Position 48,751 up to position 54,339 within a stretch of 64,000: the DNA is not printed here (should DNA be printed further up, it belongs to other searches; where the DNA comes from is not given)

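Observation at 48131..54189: Minimal NRPS cluster: one C-A(MT)-T-TE module co-transcribed with its own Sfp-type PPTase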

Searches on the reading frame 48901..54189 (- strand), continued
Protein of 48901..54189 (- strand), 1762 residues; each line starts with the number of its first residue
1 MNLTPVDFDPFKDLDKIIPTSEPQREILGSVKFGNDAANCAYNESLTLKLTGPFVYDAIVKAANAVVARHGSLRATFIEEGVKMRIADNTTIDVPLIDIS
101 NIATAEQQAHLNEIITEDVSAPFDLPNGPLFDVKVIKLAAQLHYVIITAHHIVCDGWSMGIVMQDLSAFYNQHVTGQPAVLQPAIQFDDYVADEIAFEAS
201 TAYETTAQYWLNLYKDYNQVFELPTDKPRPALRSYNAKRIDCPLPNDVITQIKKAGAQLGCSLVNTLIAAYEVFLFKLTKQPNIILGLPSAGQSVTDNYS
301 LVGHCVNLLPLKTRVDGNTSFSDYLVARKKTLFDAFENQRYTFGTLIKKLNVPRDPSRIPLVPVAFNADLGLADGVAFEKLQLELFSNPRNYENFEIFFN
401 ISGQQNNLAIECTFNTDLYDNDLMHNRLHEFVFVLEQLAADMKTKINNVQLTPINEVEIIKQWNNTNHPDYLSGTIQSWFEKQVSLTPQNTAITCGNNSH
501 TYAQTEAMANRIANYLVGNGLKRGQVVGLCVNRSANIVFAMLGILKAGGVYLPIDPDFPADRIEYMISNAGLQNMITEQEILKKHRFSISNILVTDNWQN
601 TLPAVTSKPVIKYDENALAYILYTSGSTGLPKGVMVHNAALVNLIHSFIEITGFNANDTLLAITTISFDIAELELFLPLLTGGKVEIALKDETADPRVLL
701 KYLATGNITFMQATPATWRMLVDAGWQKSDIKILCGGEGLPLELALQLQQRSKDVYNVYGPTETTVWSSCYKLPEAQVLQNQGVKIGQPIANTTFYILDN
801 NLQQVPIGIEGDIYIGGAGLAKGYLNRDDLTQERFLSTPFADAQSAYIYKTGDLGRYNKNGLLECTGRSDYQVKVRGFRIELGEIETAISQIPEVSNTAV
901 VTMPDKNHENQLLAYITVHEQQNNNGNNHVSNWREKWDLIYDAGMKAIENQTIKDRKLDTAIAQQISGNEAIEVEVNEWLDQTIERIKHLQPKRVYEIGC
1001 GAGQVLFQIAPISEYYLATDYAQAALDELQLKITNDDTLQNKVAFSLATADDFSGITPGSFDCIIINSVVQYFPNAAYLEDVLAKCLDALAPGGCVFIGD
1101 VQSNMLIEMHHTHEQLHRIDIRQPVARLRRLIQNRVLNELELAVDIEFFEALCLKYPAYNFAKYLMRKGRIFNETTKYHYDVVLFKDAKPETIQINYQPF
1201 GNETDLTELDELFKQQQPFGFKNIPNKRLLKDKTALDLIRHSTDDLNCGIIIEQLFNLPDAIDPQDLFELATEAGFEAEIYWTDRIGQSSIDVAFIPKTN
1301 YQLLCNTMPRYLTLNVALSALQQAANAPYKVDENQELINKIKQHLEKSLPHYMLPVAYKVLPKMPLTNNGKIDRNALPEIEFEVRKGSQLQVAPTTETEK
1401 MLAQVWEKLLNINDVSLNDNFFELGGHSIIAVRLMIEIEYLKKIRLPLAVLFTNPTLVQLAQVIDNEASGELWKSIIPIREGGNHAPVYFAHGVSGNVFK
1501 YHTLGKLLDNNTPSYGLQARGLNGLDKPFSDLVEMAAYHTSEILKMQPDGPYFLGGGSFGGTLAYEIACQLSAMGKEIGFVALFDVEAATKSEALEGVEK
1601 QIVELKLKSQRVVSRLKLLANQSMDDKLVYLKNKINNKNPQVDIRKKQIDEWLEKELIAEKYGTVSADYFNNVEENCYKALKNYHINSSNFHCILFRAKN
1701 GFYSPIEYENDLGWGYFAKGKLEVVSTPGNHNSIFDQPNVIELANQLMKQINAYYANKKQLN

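Call 12: find_encoding_contigs(protein=P0015, flank=10000, max_places=3)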
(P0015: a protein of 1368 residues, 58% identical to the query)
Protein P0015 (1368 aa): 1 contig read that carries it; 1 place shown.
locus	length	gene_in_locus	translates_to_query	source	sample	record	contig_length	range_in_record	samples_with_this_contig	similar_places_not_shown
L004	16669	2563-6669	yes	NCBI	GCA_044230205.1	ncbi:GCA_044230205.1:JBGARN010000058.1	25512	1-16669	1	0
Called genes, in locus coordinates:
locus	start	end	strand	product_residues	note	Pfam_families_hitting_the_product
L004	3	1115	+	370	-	?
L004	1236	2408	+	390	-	PF02417:Chromate_transp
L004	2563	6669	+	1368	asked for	PF00668:Condensation, PF00501:AMP-binding, PF13193:AMP-binding_C, PF00550:PP-binding, PF00975:Thioesterase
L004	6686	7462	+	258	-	PF22624:AASDHPPT_N, PF01648:ACPS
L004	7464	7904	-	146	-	PF01220:DHquinase_II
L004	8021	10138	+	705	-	PF14903:WG_beta_rep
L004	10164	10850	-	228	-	PF00072:Response_reg, PF00196:GerE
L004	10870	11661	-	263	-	PF07730:HisKA_3, PF02518:HATPase_c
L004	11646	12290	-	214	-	-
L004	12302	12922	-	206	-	-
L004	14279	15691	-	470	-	PF13598:DUF4139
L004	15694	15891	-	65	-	-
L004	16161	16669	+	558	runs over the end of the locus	PF17391:Urocanase_N, PF01175:Urocanase, PF17392:Urocanase_C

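Call 13: find_related_loci(query=window:48901-54189:-, collection=genome_contigs, flank=10000)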
Query window:48901-54189:- (1762 aa) in genome_contigs; peptide patterns used: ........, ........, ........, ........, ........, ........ (x = any residue, [..] = any of these).
321 stretches matched a pattern; 2 encode a relative of the query (tblastn E <= 1e-3); 2 distinct loci.
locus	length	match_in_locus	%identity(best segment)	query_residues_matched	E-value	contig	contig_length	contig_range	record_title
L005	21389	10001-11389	22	496-920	1e-16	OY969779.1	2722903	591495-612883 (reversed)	MAG: uncultured Methanobacteriaceae archaeon isolate MFD04716.bin.c.1 genome assembly, chromosome: 1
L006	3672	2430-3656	22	496-868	2e-7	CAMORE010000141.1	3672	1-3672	MAG: uncultured Acinetobacter sp. isolate SRR873605_bin.28_metaWRAP_v1.3_MAG genome assembly, contig: NODE_96546_length_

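Call 17: find_encoding_contigs(protein=P0003, flank=10000, max_places=1)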
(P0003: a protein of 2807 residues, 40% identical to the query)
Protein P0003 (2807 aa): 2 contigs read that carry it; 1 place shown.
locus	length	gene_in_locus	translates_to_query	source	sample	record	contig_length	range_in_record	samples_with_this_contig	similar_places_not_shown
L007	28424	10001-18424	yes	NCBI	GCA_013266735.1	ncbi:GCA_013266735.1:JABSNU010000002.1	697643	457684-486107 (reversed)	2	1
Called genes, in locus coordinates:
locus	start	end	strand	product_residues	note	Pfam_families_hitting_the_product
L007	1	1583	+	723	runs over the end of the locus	PF10459:Peptidase_S46, PF00089:Trypsin (faint), PF13365:Trypsin_2 (faint)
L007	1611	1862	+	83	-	-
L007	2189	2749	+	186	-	-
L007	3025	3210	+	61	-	-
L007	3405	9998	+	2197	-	PF00501:AMP-binding, PF00550:PP-binding, PF00109:ketoacyl-synt, PF02801:Ketoacyl-synt_C, PF16197:KAsynt_C_assoc, PF22336:RhiE-like_linker, PF22621:CurL-like_PKS_C, PF00698:Acyl_transf_1, +3 more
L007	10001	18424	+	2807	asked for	PF00668:Condensation, PF00501:AMP-binding, PF08242:Methyltransf_12, PF00550:PP-binding, PF00668:Condensation, PF00501:AMP-binding, PF13193:AMP-binding_C, PF00550:PP-binding, +3 more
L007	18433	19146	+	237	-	PF22624:AASDHPPT_N, PF01648:ACPS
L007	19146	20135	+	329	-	PF03816:LytR_cpsA_psr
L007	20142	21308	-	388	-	PF00535:Glycos_transf_2, PF13641:Glyco_tranf_2_3, PF13632:Glyco_trans_2_3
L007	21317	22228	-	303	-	PF00535:Glycos_transf_2, PF13641:Glyco_tranf_2_3 (weak)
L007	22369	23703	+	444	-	PF01943:Polysacc_synt, PF13440:Polysacc_synt_3, PF01554:MatE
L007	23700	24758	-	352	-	PF02655:ATP-grasp_3, PF02222:ATP-grasp (weak), PF07478:Dala_Dala_lig_C (faint), PF15632:ATPgrasp_Ter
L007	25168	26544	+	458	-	-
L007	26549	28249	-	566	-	PF00732:GMC_oxred_N, PF01266:DAO (weak), PF05199:GMC_oxred_C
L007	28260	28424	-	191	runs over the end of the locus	PF13618:Gluconate_2-dh3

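Call 18: find_encoding_contigs(protein=P0024, flank=10000, max_places=1)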
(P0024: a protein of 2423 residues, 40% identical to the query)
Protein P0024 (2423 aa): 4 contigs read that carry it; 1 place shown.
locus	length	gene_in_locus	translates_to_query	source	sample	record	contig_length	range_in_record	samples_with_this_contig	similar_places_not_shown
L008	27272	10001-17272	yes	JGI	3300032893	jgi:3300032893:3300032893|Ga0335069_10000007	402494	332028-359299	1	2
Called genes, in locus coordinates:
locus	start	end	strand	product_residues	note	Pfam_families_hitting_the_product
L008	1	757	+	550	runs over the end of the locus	-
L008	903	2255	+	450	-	PF01943:Polysacc_synt, PF13440:Polysacc_synt_3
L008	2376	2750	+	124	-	-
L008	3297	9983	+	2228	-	PF00501:AMP-binding, PF13193:AMP-binding_C, PF00550:PP-binding, PF00109:ketoacyl-synt, PF02801:Ketoacyl-synt_C, PF16197:KAsynt_C_assoc, PF22336:RhiE-like_linker, PF22621:CurL-like_PKS_C, +3 more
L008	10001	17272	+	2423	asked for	PF00668:Condensation, PF00501:AMP-binding, PF13193:AMP-binding_C, PF00550:PP-binding, PF00668:Condensation, PF00501:AMP-binding, PF13193:AMP-binding_C, PF00550:PP-binding, +1 more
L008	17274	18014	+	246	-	PF22624:AASDHPPT_N, PF01648:ACPS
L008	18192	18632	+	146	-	-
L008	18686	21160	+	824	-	PF13620:CarboxypepD_reg, PF13715:CarbopepD_reg_2, PF07715:Plug, PF00593:TonB_dep_Rec_b-barrel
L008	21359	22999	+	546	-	-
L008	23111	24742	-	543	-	PF07969:Amidohydro_3, PF01979:Amidohydro_1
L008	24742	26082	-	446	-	PF00202:Aminotran_3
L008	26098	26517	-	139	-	PF00583:Acetyltransf_1, PF13508:Acetyltransf_7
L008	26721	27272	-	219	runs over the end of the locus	PF00583:Acetyltransf_1 (weak)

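Call 25: search_protein_families(library=ncbifam, proteins=[window:48901-54189:-], max_evalue=0.00001)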
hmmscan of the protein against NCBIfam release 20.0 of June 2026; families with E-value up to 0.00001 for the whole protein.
window:48901-54189:- (1762 aa): 105 families (the best 25 are shown)
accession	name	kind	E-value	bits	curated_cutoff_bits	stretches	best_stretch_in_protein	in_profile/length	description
NF004282.0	PRK05691.1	subfamily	6.7e-192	639.7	4090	3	36-751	692-1411/4334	non-ribosomal peptide synthase/polyketide synthase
NF047350.1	aureusi_NRPS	equivalog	2.6e-162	542.1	2500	2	39-932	1014-1878/2373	aureusimine non-ribosomal peptide synthetase AusA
NF007605.2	PRK10252.1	equivalog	4.8e-134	448.4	2400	2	50-898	34-884/1292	enterobactin non-ribosomal peptide synthetase EntF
NF041803.1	NRPS_SolG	exception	1.9e-127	426.5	2200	2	60-936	152-1037/1163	solanimycin non-ribosomal peptide synthetase SolG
TIGR01733.1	AA-adenyl-dom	subfamily_domain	2.2e-120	402.2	317.4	1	501-900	1-409/409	amino acid adenylation domain-containing protein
NF038078.1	NRPS_MxcG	equivalog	4e-117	392.2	2300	2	36-921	21-913/1442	myxochelin non-ribosomal peptide synthetase MxcG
TIGR03443.1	alpha_am_amid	equivalog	1.4e-91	307.6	1030.1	3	621-924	420-755/1390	L-aminoadipate-semialdehyde dehydrogenase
NF003417.0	PRK04813.1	subfamily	8.7e-83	278.6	476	2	481-925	10-455/505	D-alanine--poly(phosphoribitol) ligase subunit DltA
TIGR01734.1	D-ala-DACP-lig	equivalog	6.1e-81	272.5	559.85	2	485-927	11-456/504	D-alanine--poly(phosphoribitol) ligase subunit DltA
NF004837.0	PRK06187.1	subfamily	2e-66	224.3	476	1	474-924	8-477/531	long-chain-fatty-acid--CoA ligase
TIGR03098.1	ligase_PEP_1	hypoth_equivalog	1.6e-60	205.1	592.35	1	480-925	6-474/517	acyl-CoA ligase (AMP-forming), exosortase A system-associated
NF006182.0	PRK08316.1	subfamily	1e-45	156.2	663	1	473-924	10-472/523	fatty acyl-CoA synthetase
TIGR01923.1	menE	equivalog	2.9e-45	154.9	330.15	1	501-926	1-406/442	o-succinylbenzoate--CoA ligase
NF004822.0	PRK06178.1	equivalog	5.5e-45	154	782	2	600-935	193-533/571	acyl-CoA synthetase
NF052269.1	Staph_lig_FadD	equivalog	8.4e-42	143.1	650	1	479-925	5-449/499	long-chain-fatty-acid--CoA ligase FadD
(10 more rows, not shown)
